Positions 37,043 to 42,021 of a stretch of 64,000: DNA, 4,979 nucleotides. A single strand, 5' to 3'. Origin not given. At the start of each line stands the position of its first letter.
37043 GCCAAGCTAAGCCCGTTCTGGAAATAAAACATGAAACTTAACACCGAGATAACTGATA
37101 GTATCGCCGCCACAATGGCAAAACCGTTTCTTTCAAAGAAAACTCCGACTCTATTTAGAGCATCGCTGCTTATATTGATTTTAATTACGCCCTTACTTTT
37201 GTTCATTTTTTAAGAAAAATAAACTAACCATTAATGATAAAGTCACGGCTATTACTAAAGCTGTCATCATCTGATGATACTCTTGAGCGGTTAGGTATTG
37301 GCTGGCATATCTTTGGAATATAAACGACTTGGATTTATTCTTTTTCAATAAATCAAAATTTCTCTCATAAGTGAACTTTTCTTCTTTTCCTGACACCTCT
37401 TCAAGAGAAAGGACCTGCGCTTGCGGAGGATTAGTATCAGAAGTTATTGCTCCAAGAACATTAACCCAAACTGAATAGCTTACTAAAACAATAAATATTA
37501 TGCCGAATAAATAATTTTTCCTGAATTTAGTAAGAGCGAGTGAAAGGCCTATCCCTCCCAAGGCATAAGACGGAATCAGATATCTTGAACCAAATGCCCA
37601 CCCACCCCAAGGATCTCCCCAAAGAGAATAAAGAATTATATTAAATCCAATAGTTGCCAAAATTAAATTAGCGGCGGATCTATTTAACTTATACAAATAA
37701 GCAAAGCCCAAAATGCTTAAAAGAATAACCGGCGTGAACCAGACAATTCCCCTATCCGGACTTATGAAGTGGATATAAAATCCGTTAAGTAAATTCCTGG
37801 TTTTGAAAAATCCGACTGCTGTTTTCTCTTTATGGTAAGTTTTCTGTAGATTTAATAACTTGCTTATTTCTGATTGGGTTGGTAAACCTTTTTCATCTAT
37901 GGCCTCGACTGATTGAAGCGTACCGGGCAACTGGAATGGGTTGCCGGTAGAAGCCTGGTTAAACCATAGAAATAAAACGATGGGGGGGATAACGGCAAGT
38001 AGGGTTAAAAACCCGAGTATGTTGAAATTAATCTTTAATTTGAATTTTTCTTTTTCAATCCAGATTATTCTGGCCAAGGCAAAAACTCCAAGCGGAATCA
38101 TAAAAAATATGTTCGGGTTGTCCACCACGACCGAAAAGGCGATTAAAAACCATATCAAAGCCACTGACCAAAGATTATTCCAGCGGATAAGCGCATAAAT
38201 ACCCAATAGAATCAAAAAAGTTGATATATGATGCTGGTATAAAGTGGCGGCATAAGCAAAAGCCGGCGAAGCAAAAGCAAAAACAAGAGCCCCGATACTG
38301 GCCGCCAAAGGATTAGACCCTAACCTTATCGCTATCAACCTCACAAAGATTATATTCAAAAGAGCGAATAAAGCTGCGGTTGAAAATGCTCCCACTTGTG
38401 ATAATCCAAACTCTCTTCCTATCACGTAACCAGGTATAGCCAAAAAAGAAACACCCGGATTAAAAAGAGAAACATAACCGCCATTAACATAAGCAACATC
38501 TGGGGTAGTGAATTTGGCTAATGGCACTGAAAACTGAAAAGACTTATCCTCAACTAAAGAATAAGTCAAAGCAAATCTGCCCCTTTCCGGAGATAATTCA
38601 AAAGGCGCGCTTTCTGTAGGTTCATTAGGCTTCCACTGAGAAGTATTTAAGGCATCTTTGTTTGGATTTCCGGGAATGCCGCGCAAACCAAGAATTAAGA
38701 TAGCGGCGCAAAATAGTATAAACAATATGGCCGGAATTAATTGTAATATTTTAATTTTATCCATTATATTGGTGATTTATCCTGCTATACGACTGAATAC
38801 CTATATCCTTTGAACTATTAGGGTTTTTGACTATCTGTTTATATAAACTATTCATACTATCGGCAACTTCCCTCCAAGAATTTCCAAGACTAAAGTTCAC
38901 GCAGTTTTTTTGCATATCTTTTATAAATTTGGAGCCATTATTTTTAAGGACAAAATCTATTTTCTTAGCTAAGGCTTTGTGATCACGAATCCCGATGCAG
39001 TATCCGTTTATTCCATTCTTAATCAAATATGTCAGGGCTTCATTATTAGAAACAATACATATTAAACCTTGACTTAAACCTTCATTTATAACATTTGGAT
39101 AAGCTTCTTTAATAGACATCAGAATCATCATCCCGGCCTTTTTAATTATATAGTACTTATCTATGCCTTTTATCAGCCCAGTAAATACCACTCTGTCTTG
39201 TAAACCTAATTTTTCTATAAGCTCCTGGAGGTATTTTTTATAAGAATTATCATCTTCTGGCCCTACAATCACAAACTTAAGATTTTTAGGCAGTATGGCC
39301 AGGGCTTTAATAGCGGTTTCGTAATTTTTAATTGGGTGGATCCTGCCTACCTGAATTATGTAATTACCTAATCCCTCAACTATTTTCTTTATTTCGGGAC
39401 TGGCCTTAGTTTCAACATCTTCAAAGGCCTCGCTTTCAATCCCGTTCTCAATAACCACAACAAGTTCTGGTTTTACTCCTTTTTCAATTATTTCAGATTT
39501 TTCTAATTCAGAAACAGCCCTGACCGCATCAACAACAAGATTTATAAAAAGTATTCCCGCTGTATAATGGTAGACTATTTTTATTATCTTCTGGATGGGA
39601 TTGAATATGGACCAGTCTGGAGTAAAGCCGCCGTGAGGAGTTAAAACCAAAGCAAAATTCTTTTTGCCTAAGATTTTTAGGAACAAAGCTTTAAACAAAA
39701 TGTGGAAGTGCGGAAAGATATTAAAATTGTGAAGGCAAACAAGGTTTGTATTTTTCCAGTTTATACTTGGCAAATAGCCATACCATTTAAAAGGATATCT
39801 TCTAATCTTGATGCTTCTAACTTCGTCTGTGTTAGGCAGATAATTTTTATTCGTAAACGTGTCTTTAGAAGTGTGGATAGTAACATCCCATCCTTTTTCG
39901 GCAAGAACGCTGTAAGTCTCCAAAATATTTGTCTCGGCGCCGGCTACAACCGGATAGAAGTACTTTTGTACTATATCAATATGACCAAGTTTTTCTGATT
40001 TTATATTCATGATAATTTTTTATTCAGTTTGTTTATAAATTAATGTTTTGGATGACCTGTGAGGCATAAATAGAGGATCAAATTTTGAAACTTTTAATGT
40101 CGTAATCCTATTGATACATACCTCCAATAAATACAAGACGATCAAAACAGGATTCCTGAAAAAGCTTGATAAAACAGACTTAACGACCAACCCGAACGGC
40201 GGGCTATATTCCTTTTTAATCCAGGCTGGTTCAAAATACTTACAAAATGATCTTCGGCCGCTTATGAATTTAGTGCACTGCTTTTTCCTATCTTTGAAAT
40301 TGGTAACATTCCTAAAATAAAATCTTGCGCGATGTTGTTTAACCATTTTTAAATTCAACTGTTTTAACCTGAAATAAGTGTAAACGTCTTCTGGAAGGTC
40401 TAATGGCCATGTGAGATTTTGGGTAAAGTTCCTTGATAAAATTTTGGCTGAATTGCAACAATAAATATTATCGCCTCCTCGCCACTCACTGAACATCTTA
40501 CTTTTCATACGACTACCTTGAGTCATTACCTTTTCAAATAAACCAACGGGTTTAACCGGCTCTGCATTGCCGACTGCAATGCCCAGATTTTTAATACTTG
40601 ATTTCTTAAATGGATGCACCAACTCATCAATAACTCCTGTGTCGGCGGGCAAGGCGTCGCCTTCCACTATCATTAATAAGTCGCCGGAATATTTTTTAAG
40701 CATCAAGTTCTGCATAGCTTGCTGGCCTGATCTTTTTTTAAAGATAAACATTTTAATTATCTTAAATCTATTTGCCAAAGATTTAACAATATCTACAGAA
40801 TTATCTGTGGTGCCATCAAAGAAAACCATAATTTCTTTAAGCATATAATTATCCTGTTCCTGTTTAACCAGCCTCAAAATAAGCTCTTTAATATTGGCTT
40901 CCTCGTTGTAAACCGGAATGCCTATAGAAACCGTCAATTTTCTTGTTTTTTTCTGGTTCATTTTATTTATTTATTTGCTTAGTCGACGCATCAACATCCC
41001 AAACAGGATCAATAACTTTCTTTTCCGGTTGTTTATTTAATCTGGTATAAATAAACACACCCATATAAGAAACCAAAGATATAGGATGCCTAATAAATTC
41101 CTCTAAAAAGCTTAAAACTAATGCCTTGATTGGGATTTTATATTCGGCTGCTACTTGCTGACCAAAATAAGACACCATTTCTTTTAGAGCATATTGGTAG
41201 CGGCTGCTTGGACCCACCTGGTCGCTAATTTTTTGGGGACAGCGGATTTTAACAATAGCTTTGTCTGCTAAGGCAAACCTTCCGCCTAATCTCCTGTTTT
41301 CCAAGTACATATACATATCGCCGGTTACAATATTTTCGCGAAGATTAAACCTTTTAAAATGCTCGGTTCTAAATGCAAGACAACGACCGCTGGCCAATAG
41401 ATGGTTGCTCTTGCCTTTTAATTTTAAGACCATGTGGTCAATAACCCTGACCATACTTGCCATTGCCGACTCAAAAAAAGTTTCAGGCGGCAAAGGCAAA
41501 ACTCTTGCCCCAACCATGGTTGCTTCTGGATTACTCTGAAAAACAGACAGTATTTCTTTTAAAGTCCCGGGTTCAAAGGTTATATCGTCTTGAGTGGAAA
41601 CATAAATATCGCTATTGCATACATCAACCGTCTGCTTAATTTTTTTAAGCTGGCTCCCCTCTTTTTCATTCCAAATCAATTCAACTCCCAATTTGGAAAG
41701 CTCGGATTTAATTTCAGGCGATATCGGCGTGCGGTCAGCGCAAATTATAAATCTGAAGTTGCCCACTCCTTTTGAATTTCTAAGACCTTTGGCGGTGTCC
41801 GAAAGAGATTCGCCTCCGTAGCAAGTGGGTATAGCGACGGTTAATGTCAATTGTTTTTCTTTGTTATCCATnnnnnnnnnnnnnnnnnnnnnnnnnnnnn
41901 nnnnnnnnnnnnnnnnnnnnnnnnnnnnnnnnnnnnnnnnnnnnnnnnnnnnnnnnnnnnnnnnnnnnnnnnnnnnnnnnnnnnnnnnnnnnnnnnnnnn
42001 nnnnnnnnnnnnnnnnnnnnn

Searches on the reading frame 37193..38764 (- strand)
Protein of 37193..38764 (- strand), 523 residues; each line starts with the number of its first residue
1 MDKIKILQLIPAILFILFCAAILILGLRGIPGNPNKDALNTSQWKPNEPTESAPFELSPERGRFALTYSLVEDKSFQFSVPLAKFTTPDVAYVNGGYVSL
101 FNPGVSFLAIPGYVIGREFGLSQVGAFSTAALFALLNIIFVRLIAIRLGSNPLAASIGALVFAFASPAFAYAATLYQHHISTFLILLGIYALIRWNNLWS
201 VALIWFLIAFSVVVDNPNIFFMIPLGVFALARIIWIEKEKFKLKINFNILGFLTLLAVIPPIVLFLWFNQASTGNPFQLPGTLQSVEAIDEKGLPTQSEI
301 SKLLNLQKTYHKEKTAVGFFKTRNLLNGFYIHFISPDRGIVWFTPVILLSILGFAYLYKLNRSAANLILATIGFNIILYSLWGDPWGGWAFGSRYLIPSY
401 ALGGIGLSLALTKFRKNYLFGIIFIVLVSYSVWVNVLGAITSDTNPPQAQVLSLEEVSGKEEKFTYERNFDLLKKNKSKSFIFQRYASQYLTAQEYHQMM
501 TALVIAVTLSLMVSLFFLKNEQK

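Call 10: search_protein_families(library=pfam, proteins=[window:37193-38764:-], max_evalue=0.001)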
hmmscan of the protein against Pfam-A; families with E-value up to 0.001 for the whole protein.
window:37193-38764:- (523 aa): 0 families

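Call 36: search_protein_families(library=pfam, proteins=[window:37193-38764:-], max_evalue=1)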
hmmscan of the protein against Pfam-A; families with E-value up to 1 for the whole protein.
window:37193-38764:- (523 aa): 1 family
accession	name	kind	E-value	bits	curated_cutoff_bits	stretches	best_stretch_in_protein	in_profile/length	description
PF10717.14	ODV-E18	-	0.07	13.5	28.1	0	252-279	27-55/87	Occlusion-derived virus envelope protein ODV-E18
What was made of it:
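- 37193..38764 (-): unkA, a 523-aa polytopic membrane protein conserved at the end of the cluster. It may be a glycosyltransferase. No Pfam hit (calls 10, 36).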

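Call 46: search_solved_structures(query=A4, max_evalue=10, show_alignments=1)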
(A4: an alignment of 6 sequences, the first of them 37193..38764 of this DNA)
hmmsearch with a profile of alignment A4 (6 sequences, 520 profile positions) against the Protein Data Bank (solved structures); distinct sequences matched with E-value up to 10: 0.

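Call 48: search_protein_families(library=ncbifam, proteins=[window:37193-38764:-], max_evalue=0.1)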
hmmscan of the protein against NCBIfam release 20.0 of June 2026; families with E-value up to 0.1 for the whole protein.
window:37193-38764:- (523 aa): 1 family
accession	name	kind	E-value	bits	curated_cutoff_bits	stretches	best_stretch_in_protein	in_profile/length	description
NF047440.1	LA3751_2_3_fam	subfamily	2.1e-10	40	200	1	90-442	70-389/460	LA_3751/LA_3752 family putative glycosyltransferase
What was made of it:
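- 37193..38764 (-): NCBIfam NF047440 'LA_3751/LA_3752 putative glycosyltransferase', E 2e-10, 40 bits, below its cutoff (call 48).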

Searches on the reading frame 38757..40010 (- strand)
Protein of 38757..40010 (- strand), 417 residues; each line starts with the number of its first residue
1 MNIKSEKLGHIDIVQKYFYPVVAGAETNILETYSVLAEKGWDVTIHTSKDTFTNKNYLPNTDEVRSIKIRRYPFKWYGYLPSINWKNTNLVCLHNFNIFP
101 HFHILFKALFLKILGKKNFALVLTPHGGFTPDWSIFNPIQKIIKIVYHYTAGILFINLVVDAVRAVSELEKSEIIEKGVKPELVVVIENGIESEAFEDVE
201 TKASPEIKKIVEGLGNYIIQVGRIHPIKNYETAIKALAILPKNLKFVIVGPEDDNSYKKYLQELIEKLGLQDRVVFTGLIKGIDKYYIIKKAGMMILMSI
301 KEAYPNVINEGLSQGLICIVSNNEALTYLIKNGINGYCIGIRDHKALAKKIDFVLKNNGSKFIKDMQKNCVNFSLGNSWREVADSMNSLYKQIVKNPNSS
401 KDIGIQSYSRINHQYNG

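Call 10: search_protein_families(library=pfam, proteins=[window:38757-40010:-], max_evalue=0.001)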
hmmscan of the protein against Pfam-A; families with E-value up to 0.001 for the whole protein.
window:38757-40010:- (417 aa): 4 families
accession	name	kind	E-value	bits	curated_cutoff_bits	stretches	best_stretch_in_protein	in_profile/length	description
PF00534.26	Glycos_transf_1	-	1.3e-29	103.4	26.4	1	215-369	15-168/172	Glycosyl transferases group 1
PF13692.12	Glyco_trans_1_4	-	3.1e-21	76.5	27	1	216-357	2-142/142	Glycosyl transferases group 1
PF13439.12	Glyco_transf_4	-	6.6e-13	49.5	28.5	1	23-193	2-168/170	Glycosyltransferase Family 4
PF13579.12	Glyco_trans_4_4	-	0.00019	22.2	29.7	0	24-190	2-158/158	Glycosyl transferase 4-like domain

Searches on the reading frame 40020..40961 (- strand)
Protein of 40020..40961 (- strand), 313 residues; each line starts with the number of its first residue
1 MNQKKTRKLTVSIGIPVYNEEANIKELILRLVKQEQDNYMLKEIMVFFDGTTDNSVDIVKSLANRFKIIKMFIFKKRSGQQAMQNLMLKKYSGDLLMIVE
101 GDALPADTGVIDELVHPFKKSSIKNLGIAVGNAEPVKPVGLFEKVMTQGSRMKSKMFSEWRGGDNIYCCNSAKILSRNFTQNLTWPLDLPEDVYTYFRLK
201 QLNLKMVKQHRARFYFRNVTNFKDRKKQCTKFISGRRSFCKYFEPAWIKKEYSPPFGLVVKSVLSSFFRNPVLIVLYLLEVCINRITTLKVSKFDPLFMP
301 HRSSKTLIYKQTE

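Call 10: search_protein_families(library=pfam, proteins=[window:40020-40961:-], max_evalue=0.001)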
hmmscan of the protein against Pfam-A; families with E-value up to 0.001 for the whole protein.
window:40020-40961:- (313 aa): 1 family
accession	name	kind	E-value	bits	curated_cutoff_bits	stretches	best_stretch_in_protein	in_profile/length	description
PF00535.33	Glycos_transf_2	-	1.3e-17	64.7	23.3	1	12-178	1-162/168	Glycosyl transferase family 2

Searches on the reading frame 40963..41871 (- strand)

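Call 10: search_protein_families(library=pfam, proteins=[window:40963-41871:-], max_evalue=0.001)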
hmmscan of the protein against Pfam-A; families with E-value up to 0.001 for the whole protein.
window:40963-41871:- (302 aa): 3 families
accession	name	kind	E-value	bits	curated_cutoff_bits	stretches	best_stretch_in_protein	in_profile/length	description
PF13641.12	Glyco_tranf_2_3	-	1.7e-10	41.8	27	1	52-208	49-210/230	Glycosyltransferase like family 2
PF00535.33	Glycos_transf_2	-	0.00024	21.5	23.3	1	11-173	1-165/168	Glycosyl transferase family 2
PF13632.12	Glyco_trans_2_3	-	0.0004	20.7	27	1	98-265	10-169/198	Glycosyl transferase family group 2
